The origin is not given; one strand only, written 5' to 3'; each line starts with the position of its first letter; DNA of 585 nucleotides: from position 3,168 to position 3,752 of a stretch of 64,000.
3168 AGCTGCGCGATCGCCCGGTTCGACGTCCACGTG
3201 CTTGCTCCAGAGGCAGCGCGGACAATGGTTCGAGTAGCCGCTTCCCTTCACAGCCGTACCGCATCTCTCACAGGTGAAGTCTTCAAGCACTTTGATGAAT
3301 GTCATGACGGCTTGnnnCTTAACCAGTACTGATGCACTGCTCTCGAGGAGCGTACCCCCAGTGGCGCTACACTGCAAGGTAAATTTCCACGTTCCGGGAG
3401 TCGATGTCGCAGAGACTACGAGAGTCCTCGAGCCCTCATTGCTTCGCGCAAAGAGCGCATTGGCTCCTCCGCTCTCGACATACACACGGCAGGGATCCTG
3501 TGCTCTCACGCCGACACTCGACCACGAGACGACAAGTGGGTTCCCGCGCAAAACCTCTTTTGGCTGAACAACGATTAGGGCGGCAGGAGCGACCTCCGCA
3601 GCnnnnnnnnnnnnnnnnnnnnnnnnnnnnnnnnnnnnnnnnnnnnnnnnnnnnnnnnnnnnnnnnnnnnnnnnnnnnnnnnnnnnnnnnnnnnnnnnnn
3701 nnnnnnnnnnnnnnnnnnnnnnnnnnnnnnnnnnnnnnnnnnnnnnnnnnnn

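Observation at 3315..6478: Tandem paralogous secreted proteins sharing a conserved ~90-aa C-terminal domain, one with a lysozyme/transglycosylase-like core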

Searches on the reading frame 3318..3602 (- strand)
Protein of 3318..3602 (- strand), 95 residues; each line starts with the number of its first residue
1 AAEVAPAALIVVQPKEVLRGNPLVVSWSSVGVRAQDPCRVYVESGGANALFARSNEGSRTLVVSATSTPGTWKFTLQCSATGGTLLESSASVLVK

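Call 35: search_protein_representatives(alignment_id=A2)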
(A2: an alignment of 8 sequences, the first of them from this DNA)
Query: 8 sequences, 99 profile positions. Proteins with E-value up to 0.001 (for the whole library): 365; up to 1e-10: 208; up to 1e-30: 11. The best 150 are listed.
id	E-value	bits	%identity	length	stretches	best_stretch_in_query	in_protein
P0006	7.8e-39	147.6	-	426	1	2-99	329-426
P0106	6.3e-38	144.7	-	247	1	3-99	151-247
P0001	1.3e-37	143.7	-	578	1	3-99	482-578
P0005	1.4e-36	140.4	-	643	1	2-99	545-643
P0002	2.4e-36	139.6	-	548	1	2-99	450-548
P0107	1.6e-35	137.0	-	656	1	3-99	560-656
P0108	3.0e-34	132.9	-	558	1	2-99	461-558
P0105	3.5e-34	132.7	-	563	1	3-99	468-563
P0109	6.3e-34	131.9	-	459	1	4-99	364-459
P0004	7.8e-34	131.6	-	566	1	4-99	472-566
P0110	1.6e-31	124.2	-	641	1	5-99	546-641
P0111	1.7e-30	120.9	-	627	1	7-99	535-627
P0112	9.1e-30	118.5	-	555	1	4-98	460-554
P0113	1.0e-29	118.4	-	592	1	6-99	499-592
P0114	1.4e-29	117.9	-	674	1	4-99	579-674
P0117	1.0e-28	115.1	-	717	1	4-98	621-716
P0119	7.8e-28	112.3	-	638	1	5-99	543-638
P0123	4.0e-27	110.0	-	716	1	3-99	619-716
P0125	2.7e-26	107.4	-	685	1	5-99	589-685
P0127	2.9e-26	107.3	-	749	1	3-98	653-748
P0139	5.1e-24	100.1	-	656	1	4-99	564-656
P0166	2.3e-20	88.4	-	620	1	7-98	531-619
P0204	1.5e-17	79.3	-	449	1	5-99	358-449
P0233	7.6e-15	70.7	-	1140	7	48-98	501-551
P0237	1.4e-14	69.8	-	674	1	8-99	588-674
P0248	1.1e-13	67.0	-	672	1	9-99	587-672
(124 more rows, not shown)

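Call 40: search_protein_families(library=pfam, proteins=[P0107, P0125, P0237, P0119, P0110, P0117, P0123, P0127, P0139, P0233], max_evalue=0.01)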
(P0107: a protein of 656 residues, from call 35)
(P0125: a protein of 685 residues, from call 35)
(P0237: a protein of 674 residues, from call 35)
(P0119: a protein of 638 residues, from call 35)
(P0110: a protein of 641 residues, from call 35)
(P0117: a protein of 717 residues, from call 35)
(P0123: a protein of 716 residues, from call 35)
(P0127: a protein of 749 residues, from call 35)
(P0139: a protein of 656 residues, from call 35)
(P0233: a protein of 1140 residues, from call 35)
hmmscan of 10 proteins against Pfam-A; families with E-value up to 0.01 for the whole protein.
P0107 (656 aa): 0 families

P0125 (685 aa): 0 families

P0237 (674 aa): 1 family
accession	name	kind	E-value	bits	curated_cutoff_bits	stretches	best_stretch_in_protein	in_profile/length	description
PF01464.25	SLT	-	3.5e-07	30.2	21.3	1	298-362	2-65/117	Transglycosylase SLT domain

P0119 (638 aa): 0 families

P0110 (641 aa): 0 families

P0117 (717 aa): 0 families

P0123 (716 aa): 0 families

P0127 (749 aa): 0 families

P0139 (656 aa): 0 families

P0233 (1140 aa): 26 families (the best 25 are shown)
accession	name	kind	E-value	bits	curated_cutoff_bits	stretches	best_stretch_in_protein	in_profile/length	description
PF19077.6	Big_13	-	1.1e-39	135.5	27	6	981-1042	38-101/102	Bacterial Ig-like domain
PF17963.7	Big_9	-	9.5e-36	123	23.6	7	457-549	1-88/89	Bacterial Ig domain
PF22352.2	K319L-like_PKD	-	2.3e-25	88.9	27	6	986-1041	31-84/84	K319L-like, PKD domain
PF09134.16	Invasin_D3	-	2.4e-24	86.1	33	5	496-549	43-93/98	Invasin, domain 3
PF23722.1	Beta-sand_DEX1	-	2.9e-22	79.6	27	0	475-550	16-97/99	DEX1 beta-sandwich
PF16158.11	N_BRCA1_IG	-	2.2e-21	76.9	28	0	506-549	61-104/108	Ig-like domain from next to BRCA1 gene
PF13895.12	Ig_2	-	3.7e-21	75.6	27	0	399-451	30-79/79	Immunoglobulin domain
PF09136.16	Glucodextran_B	-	1e-20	73.9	27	1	962-1042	13-82/83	Glucodextranase, domain B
PF18981.6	InlK_D3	-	2e-19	69.8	25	0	1014-1037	47-70/75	Internalin K domain (D3/D4)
PF00028.23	Cadherin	-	2e-18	67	28.8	0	399-456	32-93/93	Cadherin domain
PF05345.18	He_PIG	-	1.6e-17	64.2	24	0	426-453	68-95/96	Putative Ig domain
PF07495.19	Y_Y_Y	-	7.1e-16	58.3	26.6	0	917-943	36-62/65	Y_Y_Y domain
PF16403.11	Bact_surface_Ig-like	-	8.2e-13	48.6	27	0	1014-1041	44-71/71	Bacterial surface protein, Ig-like domain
PF18911.6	PKD_4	-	7.6e-12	45.6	27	0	860-943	10-85/85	PKD domain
PF14524.12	Wzt_C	-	3.2e-11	43.8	30.4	0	508-548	78-119/143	Wzt C-terminal domain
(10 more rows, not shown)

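Call 52: predict_structure(alignment_id=A3)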
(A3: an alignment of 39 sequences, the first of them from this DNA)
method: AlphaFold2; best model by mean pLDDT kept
length: 95 residues; sequences in the alignment: 39
mean_pLDDT: 96.3   pTM: 0.86
mean pLDDT of the five models: 96.3, 96.0, 95.1, 94.9, 94.4
residues with pLDDT >= 90: 91; 70-90: 3; 50-70: 1; < 50: 0
segments of 3 or more residues with pLDDT < 50: none
pLDDT, mean of each block of 10 residues (from residue 1): 89 98 98 96 97 98 96 98 96 98
secondary structure, 60 per line:
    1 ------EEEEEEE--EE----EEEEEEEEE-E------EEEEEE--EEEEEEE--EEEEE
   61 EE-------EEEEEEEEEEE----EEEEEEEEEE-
elements in order: E7-13 E22-30 E39-44 E47-53 E56-62 E70-80 E85-94
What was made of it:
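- On Bacterial Ig-like beta-sandwich domains (Big / FN3 / MG-type): The AF2 model has pLDDT 96.3 and 7 strands (call 52).
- Checked: The stretch is not low-complexity: it is predicted with pLDDT 96.3 as seven beta strands (call 52).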

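Call 59: search_protein_families(library=pfam, alignment_id=A6, max_evalue=0.01)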
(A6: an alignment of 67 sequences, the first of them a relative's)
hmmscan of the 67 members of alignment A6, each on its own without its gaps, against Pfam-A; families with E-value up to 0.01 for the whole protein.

A. member 1, P0107 (656 aa): 0 families

B. families by the number of members that match (of 67 scanned): 6 families
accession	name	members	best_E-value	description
PF01464.25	SLT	9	3.3e-10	Transglycosylase SLT domain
PF03330.24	DPBB_1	2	1.3e-15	Lytic transglycolase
PF05497.17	Destabilase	2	0.00066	Destabilase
PF19408.5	PKD_6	2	0.0055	PKD-like domain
PF06737.19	Transglycosylas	1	0.0039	Transglycosylase-like domain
PF18648.8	ADPRTs_Tse2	1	0.0045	Tse2 ADP-ribosyltransferase toxin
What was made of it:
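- Some of those sister proteins pass Pfam SLT (calls 40, 59). Sister proteins carry bona fide SLT domains at the same position (calls 40, 59).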

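Call 76: list_cluster_members(proteins=[P0107, P0110, P0117, P0123, P0139, P0166, P0237, P0204, P0109, P0248])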
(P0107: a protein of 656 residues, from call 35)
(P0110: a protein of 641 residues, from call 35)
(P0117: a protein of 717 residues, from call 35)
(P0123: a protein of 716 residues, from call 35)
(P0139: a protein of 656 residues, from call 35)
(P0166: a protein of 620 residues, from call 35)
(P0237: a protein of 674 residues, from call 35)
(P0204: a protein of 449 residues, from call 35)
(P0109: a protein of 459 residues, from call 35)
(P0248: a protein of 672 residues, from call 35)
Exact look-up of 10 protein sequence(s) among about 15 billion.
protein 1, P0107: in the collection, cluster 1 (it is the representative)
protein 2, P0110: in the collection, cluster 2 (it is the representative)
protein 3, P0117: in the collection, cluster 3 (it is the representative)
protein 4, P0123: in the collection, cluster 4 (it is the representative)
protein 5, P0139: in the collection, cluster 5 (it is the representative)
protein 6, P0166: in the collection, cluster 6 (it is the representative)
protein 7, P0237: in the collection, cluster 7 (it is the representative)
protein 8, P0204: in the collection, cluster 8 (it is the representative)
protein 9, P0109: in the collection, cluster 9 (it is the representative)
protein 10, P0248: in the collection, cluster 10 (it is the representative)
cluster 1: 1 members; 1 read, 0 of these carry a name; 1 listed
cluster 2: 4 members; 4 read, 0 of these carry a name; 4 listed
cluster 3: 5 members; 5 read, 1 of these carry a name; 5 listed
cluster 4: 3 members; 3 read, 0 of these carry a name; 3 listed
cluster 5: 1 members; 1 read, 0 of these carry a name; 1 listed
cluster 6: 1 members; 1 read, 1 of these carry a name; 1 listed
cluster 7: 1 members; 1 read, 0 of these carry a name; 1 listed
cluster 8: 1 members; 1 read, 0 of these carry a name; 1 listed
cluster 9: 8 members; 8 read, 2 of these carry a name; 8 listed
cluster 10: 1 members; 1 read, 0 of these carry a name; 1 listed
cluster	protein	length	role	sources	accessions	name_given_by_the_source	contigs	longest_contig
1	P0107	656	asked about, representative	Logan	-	-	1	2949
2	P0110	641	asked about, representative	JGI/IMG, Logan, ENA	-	-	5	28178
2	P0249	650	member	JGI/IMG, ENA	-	-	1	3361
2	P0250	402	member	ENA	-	-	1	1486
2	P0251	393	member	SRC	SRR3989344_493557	-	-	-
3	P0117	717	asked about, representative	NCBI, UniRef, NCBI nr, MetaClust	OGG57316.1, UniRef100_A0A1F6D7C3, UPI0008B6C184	hypothetical protein A2853_02235 [Candidatus Kaiserbacteria bacterium ... | Uncharacterized protein n=1 Tax=Candidatus Kaiserbacteria bacterium ... | MAG: hypothetical protein A2853_02235 [Candidatus Kaiserbacteria bacterium ...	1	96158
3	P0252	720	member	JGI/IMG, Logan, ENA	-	-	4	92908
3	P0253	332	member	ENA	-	-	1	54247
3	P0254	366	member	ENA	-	-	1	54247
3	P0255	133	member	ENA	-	-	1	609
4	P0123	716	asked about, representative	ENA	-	-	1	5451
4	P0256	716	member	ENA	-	-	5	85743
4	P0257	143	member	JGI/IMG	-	-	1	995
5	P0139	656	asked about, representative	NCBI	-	-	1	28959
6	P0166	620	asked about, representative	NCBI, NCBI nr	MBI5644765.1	hypothetical protein HY970_01575 [Candidatus Kaiserbacteria bacterium] | hypothetical protein [Candidatus Kaiserbacteria bacterium]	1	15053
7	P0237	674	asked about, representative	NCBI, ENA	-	-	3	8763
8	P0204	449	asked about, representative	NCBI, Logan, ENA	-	-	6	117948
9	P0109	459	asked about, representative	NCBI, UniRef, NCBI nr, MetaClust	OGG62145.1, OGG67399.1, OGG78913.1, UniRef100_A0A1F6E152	hypothetical protein A3C21_03540 [Candidatus Kaiserbacteria bacterium ... | Uncharacterized protein n=1 Tax=Candidatus Kaiserbacteria bacterium ... | MAG: hypothetical protein A2766_01545 [Candidatus Kaiserbacteria bacterium ...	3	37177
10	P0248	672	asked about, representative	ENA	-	-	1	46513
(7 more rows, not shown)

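Call 77: find_encoding_contigs(protein=P0117, flank=7000, max_places=2)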
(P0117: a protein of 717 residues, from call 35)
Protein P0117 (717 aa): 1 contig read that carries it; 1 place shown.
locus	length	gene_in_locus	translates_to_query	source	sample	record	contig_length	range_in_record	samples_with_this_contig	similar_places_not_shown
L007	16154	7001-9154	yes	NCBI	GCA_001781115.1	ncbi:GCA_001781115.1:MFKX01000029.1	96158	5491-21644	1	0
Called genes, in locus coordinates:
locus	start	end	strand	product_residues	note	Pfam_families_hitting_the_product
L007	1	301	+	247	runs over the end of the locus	PF00119:ATP-synt_A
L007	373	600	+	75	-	PF00137:ATP-synt_C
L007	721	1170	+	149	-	PF00430:ATP-synt_B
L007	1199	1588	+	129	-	PF00213:OSCP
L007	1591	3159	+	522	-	PF02874:ATP-synt_ab_N (weak), PF00006:ATP-synt_ab, PF00306:ATP-synt_ab_C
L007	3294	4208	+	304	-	PF00231:ATP-synt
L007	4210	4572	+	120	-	-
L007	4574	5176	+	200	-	PF01725:Ham1p_like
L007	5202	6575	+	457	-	PF02874:ATP-synt_ab_N, PF00006:ATP-synt_ab, PF22919:ATP-synt_VA_C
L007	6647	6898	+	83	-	PF02823:ATP-synt_DE_N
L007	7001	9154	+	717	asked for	-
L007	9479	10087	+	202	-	-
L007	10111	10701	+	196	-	PF02525:Flavodoxin_2, PF03358:FMN_red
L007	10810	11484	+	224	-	PF00072:Response_reg, PF00486:Trans_reg_C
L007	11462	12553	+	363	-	PF00512:HisKA, PF02518:HATPase_c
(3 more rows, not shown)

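Call 78: find_encoding_contigs(protein=P0109, flank=7000, max_places=2)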
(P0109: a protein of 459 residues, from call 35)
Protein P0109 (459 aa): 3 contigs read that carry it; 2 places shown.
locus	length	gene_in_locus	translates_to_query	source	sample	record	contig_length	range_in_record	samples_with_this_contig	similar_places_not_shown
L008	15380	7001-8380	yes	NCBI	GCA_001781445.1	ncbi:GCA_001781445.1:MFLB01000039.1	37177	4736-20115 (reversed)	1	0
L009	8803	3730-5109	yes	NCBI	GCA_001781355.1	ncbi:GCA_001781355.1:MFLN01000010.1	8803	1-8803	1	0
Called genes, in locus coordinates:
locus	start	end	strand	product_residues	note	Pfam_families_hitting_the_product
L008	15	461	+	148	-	PF00430:ATP-synt_B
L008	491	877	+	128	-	PF00213:OSCP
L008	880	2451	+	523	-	PF02874:ATP-synt_ab_N (weak), PF00006:ATP-synt_ab, PF00306:ATP-synt_ab_C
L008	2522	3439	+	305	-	PF00231:ATP-synt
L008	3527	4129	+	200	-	PF01725:Ham1p_like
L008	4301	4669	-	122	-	-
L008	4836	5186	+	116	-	-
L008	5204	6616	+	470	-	PF02874:ATP-synt_ab_N, PF00006:ATP-synt_ab, PF22919:ATP-synt_VA_C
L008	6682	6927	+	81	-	PF02823:ATP-synt_DE_N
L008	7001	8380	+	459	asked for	-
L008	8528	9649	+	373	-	PF03330:DPBB_1 (weak)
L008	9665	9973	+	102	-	PF12647:RNHCP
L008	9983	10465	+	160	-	-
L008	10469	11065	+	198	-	PF02525:Flavodoxin_2, PF03358:FMN_red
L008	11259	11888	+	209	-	PF00156:Pribosyltran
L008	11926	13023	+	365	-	PF01926:MMR_HSR1, PF02421:FeoB_N, PF06071:YchF-GTPase_C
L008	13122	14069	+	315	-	PF18920:DUF5671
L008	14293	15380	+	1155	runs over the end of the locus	PF00133:tRNA-synt_1, PF09334:tRNA-synt_1g, PF06821:Ser_hydrolase (weak), PF00561:Abhydrolase_1 (faint), PF13603:tRNA-synt_1_2, PF00293:NUDIX, PF00133:tRNA-synt_1, PF08264:Anticodon_1, +1 more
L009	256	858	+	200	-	PF01725:Ham1p_like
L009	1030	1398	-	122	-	-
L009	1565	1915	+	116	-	-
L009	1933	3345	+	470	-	PF02874:ATP-synt_ab_N, PF00006:ATP-synt_ab, PF22919:ATP-synt_VA_C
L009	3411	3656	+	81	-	PF02823:ATP-synt_DE_N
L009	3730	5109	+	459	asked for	-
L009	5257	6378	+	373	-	PF03330:DPBB_1 (weak)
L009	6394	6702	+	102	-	PF12647:RNHCP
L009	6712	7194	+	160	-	-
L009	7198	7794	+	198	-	PF02525:Flavodoxin_2, PF03358:FMN_red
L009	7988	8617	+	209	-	PF00156:Pribosyltran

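Call 80: find_encoding_contigs(protein=P0139, flank=5000, max_places=1)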
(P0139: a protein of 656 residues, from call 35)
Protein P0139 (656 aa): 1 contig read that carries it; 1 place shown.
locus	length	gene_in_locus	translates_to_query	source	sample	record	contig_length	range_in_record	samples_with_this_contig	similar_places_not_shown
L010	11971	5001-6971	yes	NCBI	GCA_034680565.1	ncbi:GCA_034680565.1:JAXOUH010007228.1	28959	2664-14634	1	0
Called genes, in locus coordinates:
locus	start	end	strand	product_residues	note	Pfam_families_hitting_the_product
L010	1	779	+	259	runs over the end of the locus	PF12917:YfbR-like, PF13023:HD_3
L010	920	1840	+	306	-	PF00231:ATP-synt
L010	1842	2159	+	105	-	-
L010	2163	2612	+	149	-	PF00293:NUDIX, PF14815:NUDIX_4 (weak)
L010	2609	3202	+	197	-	PF01725:Ham1p_like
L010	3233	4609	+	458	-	PF02874:ATP-synt_ab_N, PF00006:ATP-synt_ab, PF22919:ATP-synt_VA_C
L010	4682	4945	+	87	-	PF02823:ATP-synt_DE_N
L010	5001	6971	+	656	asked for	-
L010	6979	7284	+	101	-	PF12647:RNHCP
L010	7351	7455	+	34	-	-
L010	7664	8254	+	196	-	PF02525:Flavodoxin_2, PF03358:FMN_red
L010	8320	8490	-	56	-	-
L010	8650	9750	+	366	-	PF01926:MMR_HSR1, PF02421:FeoB_N, PF06071:YchF-GTPase_C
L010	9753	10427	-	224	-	-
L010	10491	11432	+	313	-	PF18920:DUF5671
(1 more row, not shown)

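Call 81: find_encoding_contigs(protein=P0204, flank=5000, max_places=1)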
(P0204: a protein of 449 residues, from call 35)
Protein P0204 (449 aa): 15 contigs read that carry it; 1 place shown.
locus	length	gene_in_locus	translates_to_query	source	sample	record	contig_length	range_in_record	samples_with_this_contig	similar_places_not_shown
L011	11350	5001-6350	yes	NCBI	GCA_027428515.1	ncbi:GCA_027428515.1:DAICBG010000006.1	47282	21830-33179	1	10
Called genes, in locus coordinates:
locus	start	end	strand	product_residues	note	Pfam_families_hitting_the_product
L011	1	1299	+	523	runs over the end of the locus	PF02874:ATP-synt_ab_N (faint), PF00006:ATP-synt_ab, PF00306:ATP-synt_ab_C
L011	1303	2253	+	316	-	PF00231:ATP-synt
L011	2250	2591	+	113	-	-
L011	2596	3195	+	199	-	PF01725:Ham1p_like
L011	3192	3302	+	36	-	-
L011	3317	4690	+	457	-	PF02874:ATP-synt_ab_N, PF00006:ATP-synt_ab, PF22919:ATP-synt_VA_C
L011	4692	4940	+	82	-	PF02823:ATP-synt_DE_N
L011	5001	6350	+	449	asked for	PF01464:SLT (weak)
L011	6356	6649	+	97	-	PF12647:RNHCP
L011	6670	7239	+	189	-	-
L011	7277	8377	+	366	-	PF01926:MMR_HSR1, PF02421:FeoB_N (weak), PF06071:YchF-GTPase_C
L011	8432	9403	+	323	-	PF18920:DUF5671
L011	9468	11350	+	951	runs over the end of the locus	PF00133:tRNA-synt_1, PF09334:tRNA-synt_1g, PF13603:tRNA-synt_1_2, PF00293:NUDIX, PF00133:tRNA-synt_1, PF09334:tRNA-synt_1g (weak), PF08264:Anticodon_1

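Call 82: find_encoding_contigs(protein=P0123, flank=5000, max_places=1)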
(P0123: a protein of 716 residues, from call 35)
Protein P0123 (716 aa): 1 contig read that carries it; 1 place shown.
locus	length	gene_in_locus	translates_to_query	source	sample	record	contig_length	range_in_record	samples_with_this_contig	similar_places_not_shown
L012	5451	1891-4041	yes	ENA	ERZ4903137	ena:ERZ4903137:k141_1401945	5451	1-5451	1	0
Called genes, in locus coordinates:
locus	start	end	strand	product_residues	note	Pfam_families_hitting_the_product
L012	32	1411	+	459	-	PF02874:ATP-synt_ab_N, PF00006:ATP-synt_ab, PF22919:ATP-synt_VA_C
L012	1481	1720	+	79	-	PF02823:ATP-synt_DE_N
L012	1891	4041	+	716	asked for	-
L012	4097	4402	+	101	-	PF12647:RNHCP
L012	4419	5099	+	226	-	-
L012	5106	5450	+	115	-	?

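Call 88: search_protein_families(library=phrogs, proteins=[P0139, P0117, P0123], max_evalue=0.01)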
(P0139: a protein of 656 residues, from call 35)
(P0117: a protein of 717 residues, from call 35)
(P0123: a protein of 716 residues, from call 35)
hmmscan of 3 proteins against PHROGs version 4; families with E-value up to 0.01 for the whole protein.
P0139 (656 aa): 2 families
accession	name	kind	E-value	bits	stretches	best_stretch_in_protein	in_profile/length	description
phrog_873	-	head and packaging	1.1e-09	38.2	1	338-482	357-493/1277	endolysin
phrog_2276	-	tail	7e-07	29.3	1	331-473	485-611/673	tail length tape measure protein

P0117 (717 aa): 0 families

P0123 (716 aa): 1 family
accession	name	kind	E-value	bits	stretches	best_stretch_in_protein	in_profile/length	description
phrog_17741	-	unknown function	0.0062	16.9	0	165-271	136-240/397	-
